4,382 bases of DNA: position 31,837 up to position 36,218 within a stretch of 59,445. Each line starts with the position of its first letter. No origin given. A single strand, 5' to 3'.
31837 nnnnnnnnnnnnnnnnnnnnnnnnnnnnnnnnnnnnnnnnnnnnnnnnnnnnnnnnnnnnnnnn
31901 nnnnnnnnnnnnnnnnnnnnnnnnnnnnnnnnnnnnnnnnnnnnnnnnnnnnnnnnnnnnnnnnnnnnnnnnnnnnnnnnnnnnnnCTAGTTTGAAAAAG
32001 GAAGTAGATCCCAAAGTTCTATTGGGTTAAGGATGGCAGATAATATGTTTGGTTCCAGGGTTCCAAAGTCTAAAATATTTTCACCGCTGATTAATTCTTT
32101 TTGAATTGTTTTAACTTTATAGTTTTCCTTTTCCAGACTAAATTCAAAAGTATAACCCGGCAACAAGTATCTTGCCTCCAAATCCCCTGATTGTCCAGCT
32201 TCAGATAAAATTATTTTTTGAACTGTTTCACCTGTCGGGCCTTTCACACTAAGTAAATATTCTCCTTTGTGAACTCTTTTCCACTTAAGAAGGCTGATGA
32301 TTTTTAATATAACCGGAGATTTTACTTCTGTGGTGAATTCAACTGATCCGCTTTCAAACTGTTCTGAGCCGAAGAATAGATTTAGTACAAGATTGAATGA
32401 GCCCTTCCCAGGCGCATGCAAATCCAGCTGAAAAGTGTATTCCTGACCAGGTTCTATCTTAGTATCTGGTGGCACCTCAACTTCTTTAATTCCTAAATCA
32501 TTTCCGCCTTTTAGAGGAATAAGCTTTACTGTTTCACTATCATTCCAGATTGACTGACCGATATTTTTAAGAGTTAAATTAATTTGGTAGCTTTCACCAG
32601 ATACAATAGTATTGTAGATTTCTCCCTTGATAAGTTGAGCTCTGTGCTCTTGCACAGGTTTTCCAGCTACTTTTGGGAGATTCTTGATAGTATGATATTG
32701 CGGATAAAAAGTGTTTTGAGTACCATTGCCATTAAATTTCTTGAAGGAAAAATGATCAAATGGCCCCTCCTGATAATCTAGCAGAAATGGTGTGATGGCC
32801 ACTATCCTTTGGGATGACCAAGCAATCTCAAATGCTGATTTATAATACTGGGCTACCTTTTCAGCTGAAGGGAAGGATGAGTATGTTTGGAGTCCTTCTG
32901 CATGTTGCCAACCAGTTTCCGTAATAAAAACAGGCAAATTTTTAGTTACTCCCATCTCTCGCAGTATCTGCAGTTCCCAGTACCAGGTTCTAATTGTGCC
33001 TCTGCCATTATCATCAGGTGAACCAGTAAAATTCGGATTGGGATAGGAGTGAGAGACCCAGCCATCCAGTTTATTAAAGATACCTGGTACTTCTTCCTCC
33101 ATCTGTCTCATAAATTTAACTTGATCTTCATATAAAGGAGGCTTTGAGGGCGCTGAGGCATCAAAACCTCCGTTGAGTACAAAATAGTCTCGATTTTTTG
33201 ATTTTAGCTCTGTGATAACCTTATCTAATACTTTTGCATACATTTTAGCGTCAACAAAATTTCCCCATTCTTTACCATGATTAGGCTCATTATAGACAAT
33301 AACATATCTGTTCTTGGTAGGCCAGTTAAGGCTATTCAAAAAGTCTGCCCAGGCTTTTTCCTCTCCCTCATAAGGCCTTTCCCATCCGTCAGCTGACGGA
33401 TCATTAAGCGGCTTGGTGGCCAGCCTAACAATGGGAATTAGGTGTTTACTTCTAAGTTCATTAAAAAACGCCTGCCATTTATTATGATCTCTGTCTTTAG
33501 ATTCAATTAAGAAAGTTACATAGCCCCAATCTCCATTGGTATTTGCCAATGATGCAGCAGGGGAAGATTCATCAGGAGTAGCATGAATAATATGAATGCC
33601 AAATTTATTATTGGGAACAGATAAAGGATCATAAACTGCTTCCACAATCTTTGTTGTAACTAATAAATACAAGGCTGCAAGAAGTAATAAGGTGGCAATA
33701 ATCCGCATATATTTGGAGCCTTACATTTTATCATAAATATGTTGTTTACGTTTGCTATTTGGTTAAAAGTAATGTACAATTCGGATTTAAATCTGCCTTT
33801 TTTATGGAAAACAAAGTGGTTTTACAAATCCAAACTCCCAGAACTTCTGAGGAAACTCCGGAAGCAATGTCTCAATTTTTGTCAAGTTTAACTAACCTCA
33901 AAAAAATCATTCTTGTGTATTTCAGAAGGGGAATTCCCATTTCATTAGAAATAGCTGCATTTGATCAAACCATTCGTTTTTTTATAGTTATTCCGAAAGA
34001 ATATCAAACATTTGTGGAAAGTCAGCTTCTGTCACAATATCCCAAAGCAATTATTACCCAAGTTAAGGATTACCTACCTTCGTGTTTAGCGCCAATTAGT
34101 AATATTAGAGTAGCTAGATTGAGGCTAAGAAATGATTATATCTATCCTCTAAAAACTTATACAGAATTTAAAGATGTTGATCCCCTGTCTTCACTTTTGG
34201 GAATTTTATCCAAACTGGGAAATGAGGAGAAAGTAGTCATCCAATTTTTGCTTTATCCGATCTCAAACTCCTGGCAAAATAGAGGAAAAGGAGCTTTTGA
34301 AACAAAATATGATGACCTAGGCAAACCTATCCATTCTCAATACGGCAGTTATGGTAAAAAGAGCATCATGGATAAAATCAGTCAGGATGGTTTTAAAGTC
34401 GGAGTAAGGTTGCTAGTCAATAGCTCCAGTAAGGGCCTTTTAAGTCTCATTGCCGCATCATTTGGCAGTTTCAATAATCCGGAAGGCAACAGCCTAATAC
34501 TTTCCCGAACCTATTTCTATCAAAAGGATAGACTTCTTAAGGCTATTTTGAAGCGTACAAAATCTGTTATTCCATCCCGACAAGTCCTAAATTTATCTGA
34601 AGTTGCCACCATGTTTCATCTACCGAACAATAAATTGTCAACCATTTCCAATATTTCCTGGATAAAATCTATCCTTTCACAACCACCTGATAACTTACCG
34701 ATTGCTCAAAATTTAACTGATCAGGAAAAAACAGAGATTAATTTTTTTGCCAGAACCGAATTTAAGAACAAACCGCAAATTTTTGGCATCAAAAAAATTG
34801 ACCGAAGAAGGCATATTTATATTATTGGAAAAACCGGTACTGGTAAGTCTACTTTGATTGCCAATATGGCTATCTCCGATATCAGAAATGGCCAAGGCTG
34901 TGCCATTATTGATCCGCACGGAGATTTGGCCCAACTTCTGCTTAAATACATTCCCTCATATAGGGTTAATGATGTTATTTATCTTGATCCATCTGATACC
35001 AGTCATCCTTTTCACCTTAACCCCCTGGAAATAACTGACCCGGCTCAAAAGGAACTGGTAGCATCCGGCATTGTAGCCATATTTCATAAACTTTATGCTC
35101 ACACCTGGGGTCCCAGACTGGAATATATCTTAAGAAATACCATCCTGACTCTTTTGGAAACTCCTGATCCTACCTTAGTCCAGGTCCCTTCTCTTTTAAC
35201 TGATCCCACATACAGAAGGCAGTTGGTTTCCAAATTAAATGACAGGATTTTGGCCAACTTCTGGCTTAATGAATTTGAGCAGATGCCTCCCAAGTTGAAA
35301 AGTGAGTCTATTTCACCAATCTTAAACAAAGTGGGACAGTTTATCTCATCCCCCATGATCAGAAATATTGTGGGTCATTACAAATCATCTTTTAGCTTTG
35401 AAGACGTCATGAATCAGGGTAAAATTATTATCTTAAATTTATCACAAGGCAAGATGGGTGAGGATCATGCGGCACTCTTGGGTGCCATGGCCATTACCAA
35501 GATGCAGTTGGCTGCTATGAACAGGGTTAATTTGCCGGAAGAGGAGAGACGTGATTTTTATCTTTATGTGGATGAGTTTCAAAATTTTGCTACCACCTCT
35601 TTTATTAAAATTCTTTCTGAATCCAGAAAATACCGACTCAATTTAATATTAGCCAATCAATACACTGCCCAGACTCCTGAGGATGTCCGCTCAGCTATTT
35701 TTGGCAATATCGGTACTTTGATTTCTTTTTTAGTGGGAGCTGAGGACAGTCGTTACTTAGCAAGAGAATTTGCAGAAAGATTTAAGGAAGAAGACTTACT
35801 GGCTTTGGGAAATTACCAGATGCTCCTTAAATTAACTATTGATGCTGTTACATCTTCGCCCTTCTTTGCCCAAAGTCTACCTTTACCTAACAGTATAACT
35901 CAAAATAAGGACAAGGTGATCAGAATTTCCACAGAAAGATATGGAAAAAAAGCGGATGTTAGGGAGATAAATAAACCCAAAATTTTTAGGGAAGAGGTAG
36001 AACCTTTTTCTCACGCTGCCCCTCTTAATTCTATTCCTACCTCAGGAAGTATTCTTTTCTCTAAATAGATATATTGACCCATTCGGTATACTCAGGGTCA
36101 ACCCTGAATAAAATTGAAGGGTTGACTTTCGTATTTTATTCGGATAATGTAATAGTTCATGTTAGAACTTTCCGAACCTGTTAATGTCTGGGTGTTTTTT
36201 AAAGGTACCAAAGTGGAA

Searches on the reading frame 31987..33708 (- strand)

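Call 44: search_protein_families(library=pfam, proteins=[window:31987-33708:-], max_evalue=0.001)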
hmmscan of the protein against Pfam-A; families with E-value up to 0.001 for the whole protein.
window:31987-33708:- (573 aa): 1 family
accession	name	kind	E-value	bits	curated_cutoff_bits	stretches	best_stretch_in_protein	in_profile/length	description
PF00150.24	Cellulase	-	0.00021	21.3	23.5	1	136-297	122-263/272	Cellulase (glycosyl hydrolase family 5)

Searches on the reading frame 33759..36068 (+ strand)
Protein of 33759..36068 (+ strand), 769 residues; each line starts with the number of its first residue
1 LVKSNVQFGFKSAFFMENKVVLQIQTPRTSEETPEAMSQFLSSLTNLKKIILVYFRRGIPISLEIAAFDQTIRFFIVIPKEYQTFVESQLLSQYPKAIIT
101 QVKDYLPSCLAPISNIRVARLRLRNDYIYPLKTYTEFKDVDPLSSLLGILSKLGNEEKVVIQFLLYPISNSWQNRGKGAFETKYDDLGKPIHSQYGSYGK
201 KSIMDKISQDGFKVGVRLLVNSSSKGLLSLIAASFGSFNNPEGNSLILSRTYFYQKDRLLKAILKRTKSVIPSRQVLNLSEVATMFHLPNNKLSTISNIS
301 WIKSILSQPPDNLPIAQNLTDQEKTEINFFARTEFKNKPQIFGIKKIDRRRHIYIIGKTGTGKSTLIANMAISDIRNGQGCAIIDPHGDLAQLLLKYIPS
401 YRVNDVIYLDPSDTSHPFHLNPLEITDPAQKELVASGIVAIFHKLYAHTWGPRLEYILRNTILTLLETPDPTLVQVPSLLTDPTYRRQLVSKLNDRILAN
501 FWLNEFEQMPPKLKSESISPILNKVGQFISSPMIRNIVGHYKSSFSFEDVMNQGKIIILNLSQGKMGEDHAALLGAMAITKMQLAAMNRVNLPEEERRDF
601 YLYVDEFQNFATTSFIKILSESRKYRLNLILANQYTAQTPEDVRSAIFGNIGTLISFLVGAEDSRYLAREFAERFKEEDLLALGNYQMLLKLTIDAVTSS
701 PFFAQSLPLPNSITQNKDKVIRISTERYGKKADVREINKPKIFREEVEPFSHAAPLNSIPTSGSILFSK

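Call 44: search_protein_families(library=pfam, proteins=[window:33759-36068:+], max_evalue=0.001)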
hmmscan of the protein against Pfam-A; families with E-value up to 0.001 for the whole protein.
window:33759-36068:+ (769 aa): 5 families
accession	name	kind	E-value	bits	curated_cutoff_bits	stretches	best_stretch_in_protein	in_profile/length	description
PF10412.15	TrwB_AAD_bind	-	1.3e-12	47.8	20.5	1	348-640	13-287/387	Type IV secretion-system coupling protein DNA-binding domain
PF01935.23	DUF87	-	2.8e-08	34.6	23.2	1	350-563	23-203/220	Helicase HerA, central domain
PF12696.13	TraG-D_C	-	0.00031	21.1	22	1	601-667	3-75/126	TraM recognition site of TraD and TraG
PF12846.13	AAA_10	-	0.00047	19.7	27.5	1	350-478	21-147/362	AAA-like domain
PF13401.12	AAA_22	-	0.00091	20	27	0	349-371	4-26/130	AAA domain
